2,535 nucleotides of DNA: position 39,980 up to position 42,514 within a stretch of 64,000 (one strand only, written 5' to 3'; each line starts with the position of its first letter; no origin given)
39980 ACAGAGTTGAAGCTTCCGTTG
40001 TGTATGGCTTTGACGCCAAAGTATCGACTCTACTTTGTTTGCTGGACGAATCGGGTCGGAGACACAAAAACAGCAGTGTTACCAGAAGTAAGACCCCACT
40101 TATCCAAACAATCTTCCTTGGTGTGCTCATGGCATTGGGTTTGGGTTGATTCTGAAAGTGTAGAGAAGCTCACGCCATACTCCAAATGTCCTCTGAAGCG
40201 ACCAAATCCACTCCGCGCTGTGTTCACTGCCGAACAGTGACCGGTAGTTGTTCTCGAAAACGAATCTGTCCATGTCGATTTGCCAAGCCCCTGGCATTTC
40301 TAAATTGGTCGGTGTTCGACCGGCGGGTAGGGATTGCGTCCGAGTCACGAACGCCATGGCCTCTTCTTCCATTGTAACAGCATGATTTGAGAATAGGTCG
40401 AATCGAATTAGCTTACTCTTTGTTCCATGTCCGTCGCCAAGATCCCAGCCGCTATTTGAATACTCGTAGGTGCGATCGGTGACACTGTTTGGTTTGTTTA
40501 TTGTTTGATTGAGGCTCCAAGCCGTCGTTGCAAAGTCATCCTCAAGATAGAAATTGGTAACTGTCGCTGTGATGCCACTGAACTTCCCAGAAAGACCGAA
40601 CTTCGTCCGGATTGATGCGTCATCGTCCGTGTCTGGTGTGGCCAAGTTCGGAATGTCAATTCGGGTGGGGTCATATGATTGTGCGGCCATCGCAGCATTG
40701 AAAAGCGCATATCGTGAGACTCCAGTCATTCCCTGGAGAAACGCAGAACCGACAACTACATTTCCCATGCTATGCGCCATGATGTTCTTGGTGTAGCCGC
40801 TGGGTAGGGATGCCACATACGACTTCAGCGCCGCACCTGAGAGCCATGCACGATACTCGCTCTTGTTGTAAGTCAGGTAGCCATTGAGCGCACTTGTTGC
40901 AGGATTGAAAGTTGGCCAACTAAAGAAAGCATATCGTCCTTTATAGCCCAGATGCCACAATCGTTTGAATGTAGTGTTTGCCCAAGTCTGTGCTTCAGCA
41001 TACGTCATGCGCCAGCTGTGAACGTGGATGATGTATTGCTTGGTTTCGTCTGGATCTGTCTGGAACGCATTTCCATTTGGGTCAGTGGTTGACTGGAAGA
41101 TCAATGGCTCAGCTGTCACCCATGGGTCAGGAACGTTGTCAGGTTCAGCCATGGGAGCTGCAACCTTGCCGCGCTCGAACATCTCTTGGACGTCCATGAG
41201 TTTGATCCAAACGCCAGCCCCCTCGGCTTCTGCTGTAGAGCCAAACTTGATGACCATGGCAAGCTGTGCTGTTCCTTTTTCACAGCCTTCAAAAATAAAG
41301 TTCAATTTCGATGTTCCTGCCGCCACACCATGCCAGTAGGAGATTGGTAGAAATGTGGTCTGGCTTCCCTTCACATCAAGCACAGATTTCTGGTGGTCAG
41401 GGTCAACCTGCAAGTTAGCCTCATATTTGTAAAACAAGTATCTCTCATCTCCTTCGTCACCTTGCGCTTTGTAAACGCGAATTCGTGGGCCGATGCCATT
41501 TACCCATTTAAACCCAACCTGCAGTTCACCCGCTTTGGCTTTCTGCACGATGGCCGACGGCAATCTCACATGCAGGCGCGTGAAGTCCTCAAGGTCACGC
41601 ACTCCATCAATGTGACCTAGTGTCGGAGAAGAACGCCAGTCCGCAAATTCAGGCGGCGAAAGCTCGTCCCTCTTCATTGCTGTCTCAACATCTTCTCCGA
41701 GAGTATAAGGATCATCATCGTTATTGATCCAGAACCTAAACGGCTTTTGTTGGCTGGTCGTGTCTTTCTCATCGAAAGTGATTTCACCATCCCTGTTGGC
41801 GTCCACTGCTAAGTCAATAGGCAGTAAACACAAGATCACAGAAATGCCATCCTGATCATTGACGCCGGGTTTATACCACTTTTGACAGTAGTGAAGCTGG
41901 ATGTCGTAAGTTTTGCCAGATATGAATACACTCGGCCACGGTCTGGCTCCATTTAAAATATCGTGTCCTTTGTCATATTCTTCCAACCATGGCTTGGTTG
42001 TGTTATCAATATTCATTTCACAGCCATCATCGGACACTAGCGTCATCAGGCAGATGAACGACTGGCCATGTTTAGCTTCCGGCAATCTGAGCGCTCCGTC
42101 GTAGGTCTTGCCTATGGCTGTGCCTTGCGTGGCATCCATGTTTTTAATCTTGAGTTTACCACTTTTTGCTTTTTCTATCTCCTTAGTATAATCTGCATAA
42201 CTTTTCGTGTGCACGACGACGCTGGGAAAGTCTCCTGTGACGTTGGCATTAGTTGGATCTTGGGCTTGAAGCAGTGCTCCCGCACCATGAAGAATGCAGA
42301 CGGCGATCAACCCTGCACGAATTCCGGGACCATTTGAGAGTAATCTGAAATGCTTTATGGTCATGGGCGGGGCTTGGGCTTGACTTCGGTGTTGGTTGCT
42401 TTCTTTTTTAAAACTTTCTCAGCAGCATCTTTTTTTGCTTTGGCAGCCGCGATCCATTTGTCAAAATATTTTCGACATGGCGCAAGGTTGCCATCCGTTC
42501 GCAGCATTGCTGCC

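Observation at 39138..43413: Translationally coupled three-gene operon of exported proteins centred on a DUF900-type hydrolase: candidate uncharacterised secreted effector module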

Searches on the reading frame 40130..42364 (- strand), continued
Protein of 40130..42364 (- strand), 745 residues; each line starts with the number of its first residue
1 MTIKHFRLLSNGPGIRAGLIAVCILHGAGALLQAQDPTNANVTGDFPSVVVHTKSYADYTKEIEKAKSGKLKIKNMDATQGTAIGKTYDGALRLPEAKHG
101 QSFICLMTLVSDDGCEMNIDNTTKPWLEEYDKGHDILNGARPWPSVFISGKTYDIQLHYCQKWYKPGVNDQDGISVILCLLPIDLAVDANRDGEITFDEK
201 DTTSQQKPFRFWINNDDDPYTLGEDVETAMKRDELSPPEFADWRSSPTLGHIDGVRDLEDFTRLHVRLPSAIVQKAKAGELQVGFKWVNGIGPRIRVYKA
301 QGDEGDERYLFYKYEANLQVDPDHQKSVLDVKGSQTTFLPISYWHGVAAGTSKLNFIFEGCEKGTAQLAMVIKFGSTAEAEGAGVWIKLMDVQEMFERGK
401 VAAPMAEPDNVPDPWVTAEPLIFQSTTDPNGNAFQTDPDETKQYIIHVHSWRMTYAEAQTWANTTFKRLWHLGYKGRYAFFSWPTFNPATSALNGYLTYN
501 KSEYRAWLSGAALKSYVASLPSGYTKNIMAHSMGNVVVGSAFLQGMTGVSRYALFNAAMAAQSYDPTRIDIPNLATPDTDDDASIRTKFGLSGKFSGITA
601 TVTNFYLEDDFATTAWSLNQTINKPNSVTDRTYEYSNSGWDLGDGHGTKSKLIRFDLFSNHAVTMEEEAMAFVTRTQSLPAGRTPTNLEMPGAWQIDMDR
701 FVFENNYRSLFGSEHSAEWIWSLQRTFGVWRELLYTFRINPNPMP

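Call 42: predict_structure(alignment_id=A1)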
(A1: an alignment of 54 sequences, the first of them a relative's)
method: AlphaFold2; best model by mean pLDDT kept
length: 745 residues; sequences in the alignment: 54
mean_pLDDT: 82.6   pTM: 0.84
mean pLDDT of the five models: 82.6, 81.4, 81.2, 79.6, 79.0
residues with pLDDT >= 90: 386; 70-90: 200; 50-70: 108; < 50: 51
segments of 3 or more residues with pLDDT < 50: 1-37, 74-78, 125-132
pLDDT, mean of each block of 10 residues (from residue 1): 33 32 26 42 63 73 74 53 69 74 75 73 51 53 68 78 59 69 91 88 94 83 55 57 77 88 94 91 95 95 84 90 93 95 90 94 97 84 94 97 95 90 94 94 97 90 96 97 91 83 96 98 98 98 97 97 94 94 96 93 95 90 84 93 89 91 95 95 84 85 60 88 89 96 82
secondary structure, 60 per line:
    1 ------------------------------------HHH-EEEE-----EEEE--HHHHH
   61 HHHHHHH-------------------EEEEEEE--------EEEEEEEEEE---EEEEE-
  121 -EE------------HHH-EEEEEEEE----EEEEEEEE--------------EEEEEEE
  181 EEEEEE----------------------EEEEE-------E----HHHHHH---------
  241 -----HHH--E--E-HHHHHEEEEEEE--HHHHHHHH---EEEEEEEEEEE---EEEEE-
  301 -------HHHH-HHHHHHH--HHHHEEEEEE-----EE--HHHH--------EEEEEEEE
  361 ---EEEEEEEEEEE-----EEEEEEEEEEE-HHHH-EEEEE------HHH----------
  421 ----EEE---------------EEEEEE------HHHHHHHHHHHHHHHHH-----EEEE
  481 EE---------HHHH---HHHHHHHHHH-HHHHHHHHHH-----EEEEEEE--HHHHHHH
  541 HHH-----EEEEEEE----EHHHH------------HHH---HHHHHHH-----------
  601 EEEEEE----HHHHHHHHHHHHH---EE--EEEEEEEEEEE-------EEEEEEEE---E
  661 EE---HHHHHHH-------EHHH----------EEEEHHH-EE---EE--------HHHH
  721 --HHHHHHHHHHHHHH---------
elements in order (helices of 4 or more, strands of 3 or more residues): E41-44 E50-53 H56-67 E87-93 E102-111 E115-119 E140-147 E152-159 E174-186 E209-213 H226-231 H256-260 E261-267 H270-277 E281-291 E295-299 H308-311 H313-319 H322-325 E326-331 H341-344 E353-360 E364-374 E380-390 H392-395 E397-401 E425-427 E443-448 H455-471 E477-482 H492-495 H499-508 H510-519 E525-531 H534-543 E549-555 H561-564 H583-589 E601-606 H611-623 E631-641 E649-656 E660-662 H666-672 E694-697 H717-720 H723-736

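Call 46: fold_search(model_id=the predicted structure, library=pdb)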
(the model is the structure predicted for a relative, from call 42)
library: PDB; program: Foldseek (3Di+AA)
matches with E <= 10: 1851; with E <= 0.001: 41
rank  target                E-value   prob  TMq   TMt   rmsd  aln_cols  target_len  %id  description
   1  6qud                  3.6e-06  0.72  0.10  0.09  27.5       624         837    7  2-deoxy-galactose reaction intermediate of a Truncated beta-galactosidase III from Bifidobacterium bifidum (released 2020-03-18)
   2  5dmy_A                1.2e-05  0.72  0.10  0.09  28.0       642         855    7  Beta-galactosidase - construct 33-930 (released 2016-10-05)
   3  9ijj_P                1.7e-05  0.69  0.11  0.13  18.9       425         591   10  In situ structure of the central apparatus in mouse sperm axoneme. (released 2025-06-04)
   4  7rsk_A                2.3e-05  0.72  0.10  0.09  28.4       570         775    7  The crystal structure from microfluidic crystals of glycosyl hydrolase family 2 (GH2) member from Bacteroides cellulos (released 2021-08-25)
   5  6qub_A                2.3e-05  0.63  0.10  0.09  26.2       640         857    7  Truncated beta-galactosidase III from Bifidobacterium bifidum in complex with galactose (released 2020-03-18)
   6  4ypj_A                2.4e-05  0.60  0.10  0.09  27.8       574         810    8  X-ray Structure of The Mutant of Glycoside Hydrolase (released 2015-04-29)
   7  6qe7_B                3.4e-05  0.75  0.08  0.18  17.6       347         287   11  anti-sigma factor domain-containing protein (released 2019-06-12)
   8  9ijj_4I               5.0e-05  0.72  0.08  0.03  22.0       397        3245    8  In situ structure of the central apparatus in mouse sperm axoneme. (released 2025-06-04)
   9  9bey                  7.1e-05  0.60  0.10  0.10  25.7       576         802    8  Structure of a lambda-carrageenan active GH2 A in complex with inhibitor (released 2025-08-27)
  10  6quc_A                7.5e-05  0.41  0.10  0.09  27.4       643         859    7  Truncated beta-galactosidase III from Bifidobacterium bifidum (released 2020-03-18)
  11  6h7w_C                7.5e-05  0.33  0.07  0.14  25.9       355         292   10  Model of retromer-Vps5 complex assembled on membrane. (released 2018-09-26)
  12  7l0o_A                7.9e-05  0.75  0.12  0.17  20.0       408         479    8  Streptococcus gordonii C123 Domain(s)-Structural and Functional Analysis (released 2021-09-08)
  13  7nit_F                8.8e-05  0.35  0.09  0.07  27.7       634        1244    6  X-ray structure of a multidomain BbgIII from Bifidobacterium bifidum (released 2021-12-22)
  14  9au7_C                9.3e-05  0.30  0.07  0.15  25.0       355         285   10  Human Retriever VPS35L/VPS29/VPS26C complex bound to SNX17 peptide (Composite Map) (released 2024-10-30)
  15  5dmy_B                1.0e-04  0.30  0.10  0.09  29.5       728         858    8  Beta-galactosidase - construct 33-930 (released 2016-10-05)
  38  3doh_B                6.3e-04  0.87  0.16  0.28  12.2       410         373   10  Crystal Structure of a Thermostable Esterase (released 2009-02-17)
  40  6eic_B                8.0e-04  0.99  0.14  0.32  13.1       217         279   12  Crystal structure of Rv0183, a Monoglyceride Lipase from Mycobacterium Tuberculosis (released 2018-06-27)
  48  6eic_A                1.7e-03  0.98  0.14  0.32  13.1       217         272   12  Crystal structure of Rv0183, a Monoglyceride Lipase from Mycobacterium Tuberculosis (released 2018-06-27)
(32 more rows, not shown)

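Call 47: search_solved_structures(query=A1, max_evalue=10, show_alignments=4)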
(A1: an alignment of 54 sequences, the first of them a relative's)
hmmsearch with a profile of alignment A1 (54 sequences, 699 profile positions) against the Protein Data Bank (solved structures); distinct sequences matched with E-value up to 10: 8.
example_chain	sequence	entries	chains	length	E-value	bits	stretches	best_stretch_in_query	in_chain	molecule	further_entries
4n2c_A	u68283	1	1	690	0.024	16.2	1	124-232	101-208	Protein-arginine deiminase type-2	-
4n20_A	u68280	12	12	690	0.038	15.6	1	124-180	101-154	Protein-arginine deiminase type-2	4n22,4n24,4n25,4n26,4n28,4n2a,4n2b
4n2m_A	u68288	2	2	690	0.038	15.6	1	124-180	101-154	Protein-arginine deiminase type-2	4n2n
4n2k_A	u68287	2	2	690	0.038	15.6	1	124-180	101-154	Protein-arginine deiminase type-2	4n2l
9ovq_A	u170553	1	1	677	0.041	15.5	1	125-180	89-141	Protein-arginine deiminase type-2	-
4n2f_A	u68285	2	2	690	0.061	14.9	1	124-175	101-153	Protein-arginine deiminase type-2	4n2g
4n2h_A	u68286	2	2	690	0.076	14.6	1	124-175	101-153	Protein-arginine deiminase type-2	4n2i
4n2d_A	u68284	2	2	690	0.8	11.2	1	124-180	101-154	Protein-arginine deiminase type-2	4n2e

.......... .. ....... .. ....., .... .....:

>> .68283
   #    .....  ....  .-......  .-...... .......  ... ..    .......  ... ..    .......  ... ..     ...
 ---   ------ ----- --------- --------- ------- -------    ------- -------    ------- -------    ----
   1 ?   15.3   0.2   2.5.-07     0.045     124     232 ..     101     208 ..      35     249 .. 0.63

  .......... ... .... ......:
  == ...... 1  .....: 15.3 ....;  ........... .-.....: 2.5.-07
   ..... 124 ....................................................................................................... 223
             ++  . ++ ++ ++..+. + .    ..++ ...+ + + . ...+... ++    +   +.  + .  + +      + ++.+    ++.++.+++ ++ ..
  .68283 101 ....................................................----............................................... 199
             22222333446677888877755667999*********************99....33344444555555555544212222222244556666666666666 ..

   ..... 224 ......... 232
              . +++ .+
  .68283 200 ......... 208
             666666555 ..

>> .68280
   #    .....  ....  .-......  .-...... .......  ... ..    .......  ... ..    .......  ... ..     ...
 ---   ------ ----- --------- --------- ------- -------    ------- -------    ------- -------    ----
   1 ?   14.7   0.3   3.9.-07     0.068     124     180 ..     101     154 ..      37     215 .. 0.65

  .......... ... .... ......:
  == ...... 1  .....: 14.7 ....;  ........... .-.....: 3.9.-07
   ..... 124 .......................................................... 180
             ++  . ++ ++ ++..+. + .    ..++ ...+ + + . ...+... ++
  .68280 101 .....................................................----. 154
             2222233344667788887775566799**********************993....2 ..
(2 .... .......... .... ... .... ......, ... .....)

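Call 81: search_protein_families(library=pfam, alignment_id=A1, max_evalue=0.01)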
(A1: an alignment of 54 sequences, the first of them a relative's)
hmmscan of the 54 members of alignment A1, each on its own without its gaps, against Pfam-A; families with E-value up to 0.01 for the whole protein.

A. member 1, P0001 (745 aa): 1 family
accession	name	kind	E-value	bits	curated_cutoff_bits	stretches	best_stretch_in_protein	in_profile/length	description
PF05990.18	DUF900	-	1.8e-05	24.8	20.5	1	439-614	16-168/232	Alpha/beta hydrolase of unknown function (DUF900)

B. families by the number of members that match (of 54 scanned): 5 families
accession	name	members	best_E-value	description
PF05990.18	DUF900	32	5.3e-09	Alpha/beta hydrolase of unknown function (DUF900)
PF12697.13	Abhydrolase_6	9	3.6e-05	Alpha/beta hydrolase family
PF07819.20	PGAP1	2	0.0046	PGAP1-like alpha/beta domain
PF18884.5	TSP3_bac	1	0.00083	Bacterial TSP3 repeat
PF06259.18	Abhydrolase_8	1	0.0058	Alpha/beta hydrolase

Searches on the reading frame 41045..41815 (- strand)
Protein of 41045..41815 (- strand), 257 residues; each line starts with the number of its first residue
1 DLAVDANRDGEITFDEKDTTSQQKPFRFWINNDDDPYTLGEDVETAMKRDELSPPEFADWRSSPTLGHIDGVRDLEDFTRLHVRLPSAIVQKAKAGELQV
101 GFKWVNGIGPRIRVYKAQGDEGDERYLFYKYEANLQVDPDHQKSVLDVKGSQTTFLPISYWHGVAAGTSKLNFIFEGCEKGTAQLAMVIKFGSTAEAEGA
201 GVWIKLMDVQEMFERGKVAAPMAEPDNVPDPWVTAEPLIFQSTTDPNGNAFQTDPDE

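Call 23: search_protein_families(library=pfam, proteins=[window:41045-41815:-], max_evalue=1)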
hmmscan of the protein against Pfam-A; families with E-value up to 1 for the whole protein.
window:41045-41815:- (257 aa): 2 families
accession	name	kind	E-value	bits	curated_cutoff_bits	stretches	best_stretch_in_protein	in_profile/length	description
PF13202.12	EF-hand_5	-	0.02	14.8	25.9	1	3-16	7-20/25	EF hand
PF00036.39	EF-hand_1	-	0.13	12.3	25.4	1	4-16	9-21/29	EF hand domain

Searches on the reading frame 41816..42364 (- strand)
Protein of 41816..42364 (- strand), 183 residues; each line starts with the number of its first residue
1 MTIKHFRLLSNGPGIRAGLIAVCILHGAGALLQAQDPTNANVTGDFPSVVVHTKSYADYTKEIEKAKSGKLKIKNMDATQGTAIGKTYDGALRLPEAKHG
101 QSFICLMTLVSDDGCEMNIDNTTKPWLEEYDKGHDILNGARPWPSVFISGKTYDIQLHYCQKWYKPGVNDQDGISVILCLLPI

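Call 23: search_protein_families(library=pfam, proteins=[window:41816-42364:-], max_evalue=1)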
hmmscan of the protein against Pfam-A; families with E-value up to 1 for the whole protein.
window:41816-42364:- (183 aa): 0 families
